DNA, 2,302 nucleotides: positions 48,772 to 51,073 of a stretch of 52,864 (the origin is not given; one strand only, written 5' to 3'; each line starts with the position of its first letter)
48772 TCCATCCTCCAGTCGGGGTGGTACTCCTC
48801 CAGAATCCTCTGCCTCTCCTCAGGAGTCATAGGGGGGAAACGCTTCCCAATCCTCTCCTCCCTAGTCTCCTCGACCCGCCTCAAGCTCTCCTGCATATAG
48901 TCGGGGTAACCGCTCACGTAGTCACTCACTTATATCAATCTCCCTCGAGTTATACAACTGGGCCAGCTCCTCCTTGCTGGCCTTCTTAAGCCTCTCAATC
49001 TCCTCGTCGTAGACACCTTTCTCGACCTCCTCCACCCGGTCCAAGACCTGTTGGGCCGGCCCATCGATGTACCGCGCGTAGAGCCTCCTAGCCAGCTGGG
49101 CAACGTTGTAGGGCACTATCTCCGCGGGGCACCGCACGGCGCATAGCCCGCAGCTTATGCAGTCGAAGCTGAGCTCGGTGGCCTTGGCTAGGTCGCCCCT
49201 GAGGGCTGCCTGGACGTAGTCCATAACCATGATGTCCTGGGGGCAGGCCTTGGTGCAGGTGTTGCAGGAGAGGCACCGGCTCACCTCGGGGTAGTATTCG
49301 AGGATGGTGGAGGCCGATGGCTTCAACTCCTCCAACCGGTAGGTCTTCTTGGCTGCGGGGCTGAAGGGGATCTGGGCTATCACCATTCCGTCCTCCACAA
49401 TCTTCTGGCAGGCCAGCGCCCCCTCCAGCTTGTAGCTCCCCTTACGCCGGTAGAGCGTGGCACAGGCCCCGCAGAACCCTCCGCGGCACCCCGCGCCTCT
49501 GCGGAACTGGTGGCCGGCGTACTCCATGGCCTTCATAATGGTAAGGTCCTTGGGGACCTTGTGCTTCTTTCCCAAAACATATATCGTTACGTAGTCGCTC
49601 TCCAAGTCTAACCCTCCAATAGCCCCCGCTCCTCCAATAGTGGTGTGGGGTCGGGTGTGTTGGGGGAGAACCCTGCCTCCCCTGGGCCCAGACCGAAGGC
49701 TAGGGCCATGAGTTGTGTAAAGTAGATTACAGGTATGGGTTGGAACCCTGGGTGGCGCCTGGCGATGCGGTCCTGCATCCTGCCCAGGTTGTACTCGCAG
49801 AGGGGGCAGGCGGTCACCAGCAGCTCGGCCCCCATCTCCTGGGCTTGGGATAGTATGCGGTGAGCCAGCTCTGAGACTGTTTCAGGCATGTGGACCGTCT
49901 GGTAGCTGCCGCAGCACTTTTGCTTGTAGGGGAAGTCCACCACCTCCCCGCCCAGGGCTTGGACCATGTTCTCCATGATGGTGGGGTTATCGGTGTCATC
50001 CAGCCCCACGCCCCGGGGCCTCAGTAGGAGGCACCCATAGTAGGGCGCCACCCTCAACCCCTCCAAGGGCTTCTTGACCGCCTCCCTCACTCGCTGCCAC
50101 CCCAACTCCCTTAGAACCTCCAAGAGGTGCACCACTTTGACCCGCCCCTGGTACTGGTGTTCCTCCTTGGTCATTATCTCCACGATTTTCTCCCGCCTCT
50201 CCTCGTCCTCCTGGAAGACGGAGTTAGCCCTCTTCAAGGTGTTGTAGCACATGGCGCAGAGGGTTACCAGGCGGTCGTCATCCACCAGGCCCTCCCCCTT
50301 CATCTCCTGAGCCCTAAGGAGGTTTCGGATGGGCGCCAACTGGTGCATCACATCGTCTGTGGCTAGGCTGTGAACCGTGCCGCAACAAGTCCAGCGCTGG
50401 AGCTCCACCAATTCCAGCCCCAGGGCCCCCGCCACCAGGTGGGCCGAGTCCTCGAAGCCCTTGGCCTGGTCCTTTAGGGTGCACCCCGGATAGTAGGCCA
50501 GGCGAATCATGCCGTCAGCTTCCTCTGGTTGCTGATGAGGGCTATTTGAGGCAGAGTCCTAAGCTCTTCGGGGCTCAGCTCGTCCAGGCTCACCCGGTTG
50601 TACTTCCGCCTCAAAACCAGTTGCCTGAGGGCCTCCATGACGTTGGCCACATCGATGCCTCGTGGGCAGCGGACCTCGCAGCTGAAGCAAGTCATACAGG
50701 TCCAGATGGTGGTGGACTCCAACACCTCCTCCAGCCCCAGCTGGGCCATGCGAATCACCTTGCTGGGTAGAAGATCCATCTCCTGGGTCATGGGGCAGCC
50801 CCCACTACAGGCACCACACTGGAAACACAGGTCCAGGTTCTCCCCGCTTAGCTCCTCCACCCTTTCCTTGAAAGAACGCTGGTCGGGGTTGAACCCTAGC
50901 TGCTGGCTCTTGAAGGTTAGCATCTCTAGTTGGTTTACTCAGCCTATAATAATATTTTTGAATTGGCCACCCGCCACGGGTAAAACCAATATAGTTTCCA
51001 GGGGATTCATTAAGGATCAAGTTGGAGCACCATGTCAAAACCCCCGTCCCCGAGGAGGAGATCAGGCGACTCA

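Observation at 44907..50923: Operon joining a split thiol:fumarate-reductase-like module to HdrC and an HdrA-MvhD fusion: candidate soluble, flavin-bifurcating fumarate reductase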

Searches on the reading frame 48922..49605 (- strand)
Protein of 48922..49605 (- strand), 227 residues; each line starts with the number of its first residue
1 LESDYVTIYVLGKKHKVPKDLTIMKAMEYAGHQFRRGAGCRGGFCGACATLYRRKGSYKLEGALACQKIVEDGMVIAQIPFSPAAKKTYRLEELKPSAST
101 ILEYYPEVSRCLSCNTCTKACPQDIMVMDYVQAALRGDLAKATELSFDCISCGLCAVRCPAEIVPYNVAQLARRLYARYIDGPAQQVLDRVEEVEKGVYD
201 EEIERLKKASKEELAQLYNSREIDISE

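Call 3: search_protein_families(library=pfam, proteins=[window:48922-49605:-], max_evalue=0.001)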
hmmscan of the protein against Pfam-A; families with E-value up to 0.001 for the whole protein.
window:48922-49605:- (227 aa): 12 families
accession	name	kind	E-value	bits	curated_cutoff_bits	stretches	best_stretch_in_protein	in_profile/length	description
PF13187.11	Fer4_9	-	4.1e-10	40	27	1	110-162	1-50/52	4Fe-4S dicluster domain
PF12838.12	Fer4_7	-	4.6e-08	33.9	27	1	110-162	1-51/52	4Fe-4S dicluster domain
PF13237.11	Fer4_10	-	1.9e-07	31.3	25.5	1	108-160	6-53/53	4Fe-4S dicluster domain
PF13534.11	Fer4_17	-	4.7e-07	30.7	22.2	1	137-163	34-60/61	4Fe-4S dicluster domain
PF13183.11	Fer4_8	-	7.7e-07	30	27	0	142-163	47-68/68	4Fe-4S dicluster domain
PF00037.32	Fer4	-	6.4e-06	26.2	21.1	0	109-125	6-22/24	4Fe-4S binding domain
PF14691.11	Fer4_20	-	1.5e-05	25.2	25.8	1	103-162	16-78/113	Dihydroprymidine dehydrogenase domain II, 4Fe-4S cluster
PF13484.11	Fer4_16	-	3e-05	25.1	30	0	110-129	1-20/66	4Fe-4S double cluster binding domain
PF12800.12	Fer4_4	-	0.00012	22.5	24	0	109-123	2-16/17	4Fe-4S binding domain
PF00111.32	Fer2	-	0.00015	22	21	1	11-68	4-74/77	2Fe-2S iron-sulfur cluster binding domain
PF14697.11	Fer4_21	-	0.00033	21.2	35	1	109-161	6-53/59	4Fe-4S dicluster domain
PF12797.12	Fer4_2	-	0.00041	20.6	24.5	0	108-122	7-21/22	4Fe-4S binding domain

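Call 4: search_protein_families(library=ncbifam, proteins=[window:48922-49605:-], max_evalue=0.001)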
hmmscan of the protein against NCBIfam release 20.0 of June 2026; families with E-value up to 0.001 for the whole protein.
window:48922-49605:- (227 aa): 37 families (the best 25 are shown)
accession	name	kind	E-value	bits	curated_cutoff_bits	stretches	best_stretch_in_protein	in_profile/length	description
TIGR00314.1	cdhA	equivalog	1.8e-11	42.6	781.3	1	93-170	386-460/784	CO dehydrogenase/acetyl-CoA synthase complex subunit alpha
NF003454.1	PRK05035.1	equivalog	3.3e-10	39.1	345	1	103-167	361-428/556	electron transport complex subunit RsxC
TIGR01945.1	rnfC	subfamily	9.5e-10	37.6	245.95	1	107-167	361-422/435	RnfABCDGE type electron transport complex subunit C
NF004898.0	PRK06259.1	equivalog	1.5e-09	37.1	385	1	13-78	19-84/488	fumarate reductase (CoM/CoB) subunit TfrB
TIGR01971.1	NuoI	subfamily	2.1e-08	33.8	113.05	1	100-164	33-98/121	NADH-quinone oxidoreductase, chain I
NF042909.1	FMH_DH_FwdF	exception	4e-08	32.7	375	1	109-171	15-79/336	tungsten-dependent formylmethanofuran dehydrogenase subunit FwdF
NF004540.0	PRK05888.2-1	equivalog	8.7e-08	31.8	215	1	100-171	37-111/139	NADH-quinone oxidoreductase subunit NuoI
NF007205.0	PRK09626.1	equivalog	1.7e-07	31.2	93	1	107-161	15-68/105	2-oxoglutarate-acceptor oxidoreductase subunit OorD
TIGR00384.1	dhsB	subfamily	1.3e-06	28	88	0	102-132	133-163/222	succinate dehydrogenase and fumarate reductase iron-sulfur protein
NF041837.1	rnfC_Methano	equivalog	1.4e-06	27.4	650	1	107-171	356-421/438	Rnf electron transport complex subunit RnfC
NF040864.1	HgcB_ferredoxin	equivalog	2.4e-06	27.3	99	1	108-164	13-61/93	mercury methylation ferredoxin HgcB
TIGR02512.1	FeFe_hydrog_A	subfamily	2.5e-06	26.6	405.95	1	107-163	5-66/375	[FeFe] hydrogenase, group A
TIGR02700.1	flavo_MJ0208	hypoth_equivalog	3.5e-06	26.5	251.35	1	99-201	138-228/234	dihydromethanopterin reductase (acceptor)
TIGR00403.1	ndhI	equivalog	4e-06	26.5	302.35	1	89-164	42-119/183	NAD(P)H-quinone oxidoreductase subunit I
NF004616.0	PRK05950.1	subfamily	1.4e-05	24.4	228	0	101-132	196-227/238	succinate dehydrogenase iron-sulfur subunit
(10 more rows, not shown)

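Call 38: search_solved_structures(query=window:48922-49605:-, max_evalue=0.01, show_alignments=2)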
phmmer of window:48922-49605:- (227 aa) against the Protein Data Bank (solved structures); distinct sequences matched with E-value up to 0.01: 119 (the best 60 are shown).
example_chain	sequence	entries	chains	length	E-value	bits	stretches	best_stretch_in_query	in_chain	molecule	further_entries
9sfi_T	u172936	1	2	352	1.6e-12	50.7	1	110-168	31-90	4Fe-4S ferredoxin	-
7bkb_K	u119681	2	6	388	3.1e-10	43.2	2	109-167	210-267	Formylmethanofuran dehydrogenase, subunit F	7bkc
9sw6_G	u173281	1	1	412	3.2e-08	36.6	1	98-168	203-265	Polyferredoxin protein MvhB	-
9sfi_O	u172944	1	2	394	2.2e-07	33.8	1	108-174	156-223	Ferredoxin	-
9sw6_H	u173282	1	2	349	8.6e-07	31.9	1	109-164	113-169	Tungsten formylmethanofuran dehydrogenase, subunit F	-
5t5i_F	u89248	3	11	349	1.6e-06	31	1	109-165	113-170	Tungsten formylmethanofuran dehydrogenase subunit fwdF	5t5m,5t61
8zo9_c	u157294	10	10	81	2.1e-06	30.6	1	109-167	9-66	Photosystem I iron-sulfur center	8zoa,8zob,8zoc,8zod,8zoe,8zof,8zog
9c0q_A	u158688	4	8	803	2.7e-06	30.3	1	107-170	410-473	Acetyl-CoA decarbonylase/synthase complex subunit alpha 2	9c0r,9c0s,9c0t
5zgb_C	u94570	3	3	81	2.8e-06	30.2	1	109-167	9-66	PsaC | Photosystem I iron-sulfur center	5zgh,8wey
9ygv_C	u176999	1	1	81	2.8e-06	30.2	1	110-169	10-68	Photosystem I iron-sulfur center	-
3cf4_A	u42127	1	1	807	3e-06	30.1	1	105-172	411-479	Acetyl-CoA decarboxylase/synthase alpha subunit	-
6pnj_C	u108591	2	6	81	3.5e-06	29.9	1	109-168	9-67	Photosystem I iron-sulfur center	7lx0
6l4u_C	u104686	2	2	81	3.6e-06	29.9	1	109-168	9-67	Photosystem I iron-sulfur center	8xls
10eg_C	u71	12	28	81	3.6e-06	29.9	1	109-168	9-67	Photosystem I iron-sulfur center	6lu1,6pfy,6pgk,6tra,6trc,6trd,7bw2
7coy_aC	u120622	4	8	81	3.6e-06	29.9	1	109-168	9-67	Photosystem I iron-sulfur center | Photosystem I protein PsaC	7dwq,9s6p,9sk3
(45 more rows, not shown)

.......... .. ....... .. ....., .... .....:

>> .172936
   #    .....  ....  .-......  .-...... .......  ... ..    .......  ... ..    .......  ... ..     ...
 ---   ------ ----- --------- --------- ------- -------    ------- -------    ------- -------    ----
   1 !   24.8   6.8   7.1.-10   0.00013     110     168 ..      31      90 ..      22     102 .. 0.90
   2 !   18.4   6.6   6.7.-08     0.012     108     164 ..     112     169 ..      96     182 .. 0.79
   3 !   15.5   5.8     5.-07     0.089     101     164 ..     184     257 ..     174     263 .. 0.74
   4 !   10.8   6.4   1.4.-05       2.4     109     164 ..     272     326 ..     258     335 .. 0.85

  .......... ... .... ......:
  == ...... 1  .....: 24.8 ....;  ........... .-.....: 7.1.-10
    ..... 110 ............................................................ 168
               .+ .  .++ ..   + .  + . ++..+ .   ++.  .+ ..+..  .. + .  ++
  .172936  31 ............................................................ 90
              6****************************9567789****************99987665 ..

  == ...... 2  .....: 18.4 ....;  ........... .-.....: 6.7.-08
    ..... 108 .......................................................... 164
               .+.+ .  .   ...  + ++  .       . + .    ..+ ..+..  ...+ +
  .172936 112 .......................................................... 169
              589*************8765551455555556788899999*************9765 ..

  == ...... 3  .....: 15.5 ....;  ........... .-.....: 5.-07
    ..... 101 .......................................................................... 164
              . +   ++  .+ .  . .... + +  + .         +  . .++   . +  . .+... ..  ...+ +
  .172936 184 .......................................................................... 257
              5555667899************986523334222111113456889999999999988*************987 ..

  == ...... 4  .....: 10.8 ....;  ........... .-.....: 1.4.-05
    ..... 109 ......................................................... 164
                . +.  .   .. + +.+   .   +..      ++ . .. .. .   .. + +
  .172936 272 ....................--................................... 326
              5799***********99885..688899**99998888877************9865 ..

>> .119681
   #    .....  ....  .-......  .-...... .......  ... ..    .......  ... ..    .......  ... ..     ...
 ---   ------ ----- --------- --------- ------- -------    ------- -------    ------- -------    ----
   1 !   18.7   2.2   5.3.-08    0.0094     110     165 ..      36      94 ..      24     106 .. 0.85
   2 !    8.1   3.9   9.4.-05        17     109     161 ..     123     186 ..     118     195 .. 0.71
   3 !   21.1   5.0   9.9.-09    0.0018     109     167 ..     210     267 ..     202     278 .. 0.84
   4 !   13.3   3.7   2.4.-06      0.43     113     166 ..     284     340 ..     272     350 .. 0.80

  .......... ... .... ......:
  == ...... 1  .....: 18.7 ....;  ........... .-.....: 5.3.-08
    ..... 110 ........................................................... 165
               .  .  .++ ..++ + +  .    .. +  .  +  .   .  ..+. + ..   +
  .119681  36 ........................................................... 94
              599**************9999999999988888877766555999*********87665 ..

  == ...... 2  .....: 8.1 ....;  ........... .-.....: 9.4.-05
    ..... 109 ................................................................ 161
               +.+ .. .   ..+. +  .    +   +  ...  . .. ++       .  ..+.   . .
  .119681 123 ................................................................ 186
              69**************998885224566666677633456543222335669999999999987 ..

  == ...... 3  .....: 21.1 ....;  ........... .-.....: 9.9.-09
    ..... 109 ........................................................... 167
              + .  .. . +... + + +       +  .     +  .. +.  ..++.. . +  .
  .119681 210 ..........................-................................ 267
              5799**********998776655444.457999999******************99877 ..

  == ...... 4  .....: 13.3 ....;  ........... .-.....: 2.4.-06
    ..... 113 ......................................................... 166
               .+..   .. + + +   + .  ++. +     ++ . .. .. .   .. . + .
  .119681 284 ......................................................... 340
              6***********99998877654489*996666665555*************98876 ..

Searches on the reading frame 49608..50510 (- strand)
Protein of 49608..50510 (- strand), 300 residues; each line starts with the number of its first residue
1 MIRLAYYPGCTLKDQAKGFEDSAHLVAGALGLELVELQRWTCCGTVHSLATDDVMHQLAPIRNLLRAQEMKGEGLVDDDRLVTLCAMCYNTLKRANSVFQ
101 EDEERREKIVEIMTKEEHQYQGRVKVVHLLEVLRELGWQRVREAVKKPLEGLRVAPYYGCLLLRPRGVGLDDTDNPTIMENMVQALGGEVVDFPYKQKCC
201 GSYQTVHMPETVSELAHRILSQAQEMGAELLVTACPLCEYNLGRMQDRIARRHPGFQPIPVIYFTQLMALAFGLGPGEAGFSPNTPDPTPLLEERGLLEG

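Call 3: search_protein_families(library=pfam, proteins=[window:49608-50510:-], max_evalue=0.001)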
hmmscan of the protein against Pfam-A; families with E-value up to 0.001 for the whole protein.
window:49608-50510:- (300 aa): 1 family
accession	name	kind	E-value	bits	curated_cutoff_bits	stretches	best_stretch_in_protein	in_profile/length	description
PF02754.22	CCG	-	3.1e-23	82.1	20.6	2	154-242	1-84/85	Cysteine-rich domain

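Call 4: search_protein_families(library=ncbifam, proteins=[window:49608-50510:-], max_evalue=0.001)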
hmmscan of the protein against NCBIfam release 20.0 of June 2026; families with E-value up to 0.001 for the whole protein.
window:49608-50510:- (300 aa): 6 families
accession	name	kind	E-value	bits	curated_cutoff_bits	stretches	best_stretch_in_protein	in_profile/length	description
TIGR03288.1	CoB_CoM_SS_B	equivalog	4e-50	170.7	345.15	1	4-292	2-287/290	CoB--CoM heterodisulfide reductase subunit B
NF042965.1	MFR_anch_SdhE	equivalog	3.2e-48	164.7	500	1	4-289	3-279/282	8-methylmenaquinol:fumarate reductase membrane anchor subunit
NF041780.1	hetero_SS_HdrB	equivalog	9.4e-25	87.5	450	1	8-277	10-286/304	ferredoxin:CoB-CoM heterodisulfide reductase subunit HdrB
NF004898.0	PRK06259.1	equivalog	1.2e-13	50.5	385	1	3-250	263-471/488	fumarate reductase (CoM/CoB) subunit TfrB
NF045670.1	quin_L_LdhH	equivalog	2.3e-11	42.7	800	1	3-242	468-685/706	L-lactate dehydrogenase (quinone) large subunit LdhH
NF008434.0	PRK11274.1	equivalog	2.2e-05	23.6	333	1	9-243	175-389/409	glycolate oxidase subunit GlcF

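Call 36: search_solved_structures(query=window:49608-50510:-, max_evalue=0.001, show_alignments=2)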
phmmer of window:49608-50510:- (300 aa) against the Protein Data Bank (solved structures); distinct sequences matched with E-value up to 0.001: 5.
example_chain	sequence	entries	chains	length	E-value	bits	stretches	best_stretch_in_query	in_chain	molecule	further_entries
7bkb_B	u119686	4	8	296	7.8e-40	140.3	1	4-293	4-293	CoB--CoM heterodisulfide reductase subunit B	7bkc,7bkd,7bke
9sfi_C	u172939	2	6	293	3.5e-39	138.2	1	3-296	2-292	H(2)/formate:CoB-CoM heterodisulfide,ferredoxin reductase subunit B2 | Heterodisulfide reductase subunit B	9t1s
8rvv_B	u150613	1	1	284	3e-37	131.8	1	3-275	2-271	H(2):CoB-CoM heterodisulfide,ferredoxin reductase subunit B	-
8rvu_b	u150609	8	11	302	3.5e-37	131.6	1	3-275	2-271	H(2):CoB-CoM heterodisulfide,ferredoxin reductase subunit B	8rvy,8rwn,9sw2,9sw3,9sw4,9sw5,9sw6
5odc_B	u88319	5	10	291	5.4e-33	117.9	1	3-293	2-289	Heterodisulfide reductase, subunit B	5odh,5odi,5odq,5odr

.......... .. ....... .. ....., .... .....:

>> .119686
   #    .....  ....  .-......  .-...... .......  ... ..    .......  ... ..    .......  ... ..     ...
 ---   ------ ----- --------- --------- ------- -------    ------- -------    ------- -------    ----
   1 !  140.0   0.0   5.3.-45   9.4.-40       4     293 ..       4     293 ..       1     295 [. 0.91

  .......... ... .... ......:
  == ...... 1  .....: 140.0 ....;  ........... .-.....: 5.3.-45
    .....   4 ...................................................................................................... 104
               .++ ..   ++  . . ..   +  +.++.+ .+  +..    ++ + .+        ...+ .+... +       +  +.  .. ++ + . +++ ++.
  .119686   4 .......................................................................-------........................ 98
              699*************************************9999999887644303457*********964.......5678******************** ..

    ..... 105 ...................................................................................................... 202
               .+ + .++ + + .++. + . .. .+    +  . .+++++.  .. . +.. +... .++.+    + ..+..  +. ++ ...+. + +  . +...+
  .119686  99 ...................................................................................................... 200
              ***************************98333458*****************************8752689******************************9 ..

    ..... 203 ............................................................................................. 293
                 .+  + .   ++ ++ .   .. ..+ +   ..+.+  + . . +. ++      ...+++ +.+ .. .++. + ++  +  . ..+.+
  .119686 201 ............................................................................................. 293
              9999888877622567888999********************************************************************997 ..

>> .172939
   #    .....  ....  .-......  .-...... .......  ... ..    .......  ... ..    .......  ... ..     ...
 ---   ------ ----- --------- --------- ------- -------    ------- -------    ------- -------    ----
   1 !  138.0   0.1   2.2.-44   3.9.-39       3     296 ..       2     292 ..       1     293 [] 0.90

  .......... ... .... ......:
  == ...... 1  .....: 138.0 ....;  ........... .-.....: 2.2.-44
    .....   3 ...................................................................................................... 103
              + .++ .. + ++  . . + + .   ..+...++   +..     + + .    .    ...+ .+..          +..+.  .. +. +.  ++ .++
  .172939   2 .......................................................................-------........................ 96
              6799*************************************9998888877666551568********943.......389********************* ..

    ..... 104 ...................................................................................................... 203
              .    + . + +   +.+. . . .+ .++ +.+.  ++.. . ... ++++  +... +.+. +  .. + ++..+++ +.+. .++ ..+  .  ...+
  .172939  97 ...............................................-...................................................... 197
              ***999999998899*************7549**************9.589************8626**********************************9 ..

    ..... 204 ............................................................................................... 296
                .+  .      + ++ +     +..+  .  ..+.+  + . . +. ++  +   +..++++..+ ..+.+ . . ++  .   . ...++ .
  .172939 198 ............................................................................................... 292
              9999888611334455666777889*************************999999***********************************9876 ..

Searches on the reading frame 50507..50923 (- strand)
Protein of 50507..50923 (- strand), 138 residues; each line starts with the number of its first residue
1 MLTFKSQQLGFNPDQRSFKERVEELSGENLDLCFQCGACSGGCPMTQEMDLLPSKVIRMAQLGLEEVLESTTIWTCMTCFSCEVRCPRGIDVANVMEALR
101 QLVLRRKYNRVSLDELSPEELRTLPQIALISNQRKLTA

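Call 3: search_protein_families(library=pfam, proteins=[window:50507-50923:-], max_evalue=0.001)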
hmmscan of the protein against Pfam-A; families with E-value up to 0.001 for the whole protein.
window:50507-50923:- (138 aa): 6 families
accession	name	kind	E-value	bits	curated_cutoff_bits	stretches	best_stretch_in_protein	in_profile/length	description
PF13183.11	Fer4_8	-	3.1e-12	47.3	27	1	30-90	2-68/68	4Fe-4S dicluster domain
PF13534.11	Fer4_17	-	4.9e-11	43.4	22.2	1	33-91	2-61/61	4Fe-4S dicluster domain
PF13187.11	Fer4_9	-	3.3e-07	30.7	27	1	33-89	2-50/52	4Fe-4S dicluster domain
PF13237.11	Fer4_10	-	7.4e-07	29.4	25.5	1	29-87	5-53/53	4Fe-4S dicluster domain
PF12838.12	Fer4_7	-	0.0001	23.1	27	1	33-90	2-52/52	4Fe-4S dicluster domain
PF13484.11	Fer4_16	-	0.00047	21.3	30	0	32-45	52-65/66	4Fe-4S double cluster binding domain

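Call 4: search_protein_families(library=ncbifam, proteins=[window:50507-50923:-], max_evalue=0.001)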
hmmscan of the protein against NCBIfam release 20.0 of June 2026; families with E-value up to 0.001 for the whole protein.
window:50507-50923:- (138 aa): 21 families
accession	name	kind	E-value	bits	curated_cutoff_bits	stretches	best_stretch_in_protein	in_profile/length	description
TIGR03290.1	CoB_CoM_SS_C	equivalog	1.9e-23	83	160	1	31-109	2-81/144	CoB--CoM heterodisulfide reductase subunit C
NF038018.1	qmoC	equivalog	1.4e-20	74.1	300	1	17-114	4-102/360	quinone-interacting membrane-bound oxidoreductase complex subunit QmoC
NF041779.1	hetero_SS_HdrC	equivalog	6.6e-19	68.1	350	1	29-106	29-106/198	ferredoxin:CoB-CoM heterodisulfide reductase subunit HdrC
NF041890.1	hdrC_Methbact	equivalog_domain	6.4e-15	55.2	270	1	25-110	23-108/192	ferredoxin:CoB-CoM heterodisulfide reductase subunit HdrC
NF004616.0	PRK05950.1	subfamily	1.8e-08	33.8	228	1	26-107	142-237/238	succinate dehydrogenase iron-sulfur subunit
NF004898.0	PRK06259.1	equivalog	2.9e-08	32.8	385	1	71-109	183-222/488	fumarate reductase (CoM/CoB) subunit TfrB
NF008369.0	PRK11168.1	equivalog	7.6e-08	31.6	278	1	26-107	6-91/401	anaerobic glycerol-3-phosphate dehydrogenase subunit C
NF008434.0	PRK11274.1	equivalog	1.1e-07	31.1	333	1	28-123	20-121/409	glycolate oxidase subunit GlcF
TIGR01945.1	rnfC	subfamily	1.1e-07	30.8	245.95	1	23-98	355-426/435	RnfABCDGE type electron transport complex subunit C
NF041837.1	rnfC_Methano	equivalog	2.3e-07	30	650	1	29-101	356-424/438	Rnf electron transport complex subunit RnfC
TIGR00314.1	cdhA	equivalog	3.4e-07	28.5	781.3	1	23-103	392-467/784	CO dehydrogenase/acetyl-CoA synthase complex subunit alpha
NF045663.1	diclust_near_Sec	equivalog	6.4e-07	27.8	530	1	35-109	310-388/759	pyridine nucleotide-disulfide oxidoreductase/dicluster-binding protein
TIGR00384.1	dhsB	subfamily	1.4e-06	27.9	88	1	16-100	124-222/222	succinate dehydrogenase and fumarate reductase iron-sulfur protein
NF005746.0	PRK07570.1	subfamily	5.2e-05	22.6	243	1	31-103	157-241/250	succinate dehydrogenase/fumarate reductase iron-sulfur subunit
NF003454.1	PRK05035.1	equivalog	0.0001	20.9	345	1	30-91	366-423/556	electron transport complex subunit RsxC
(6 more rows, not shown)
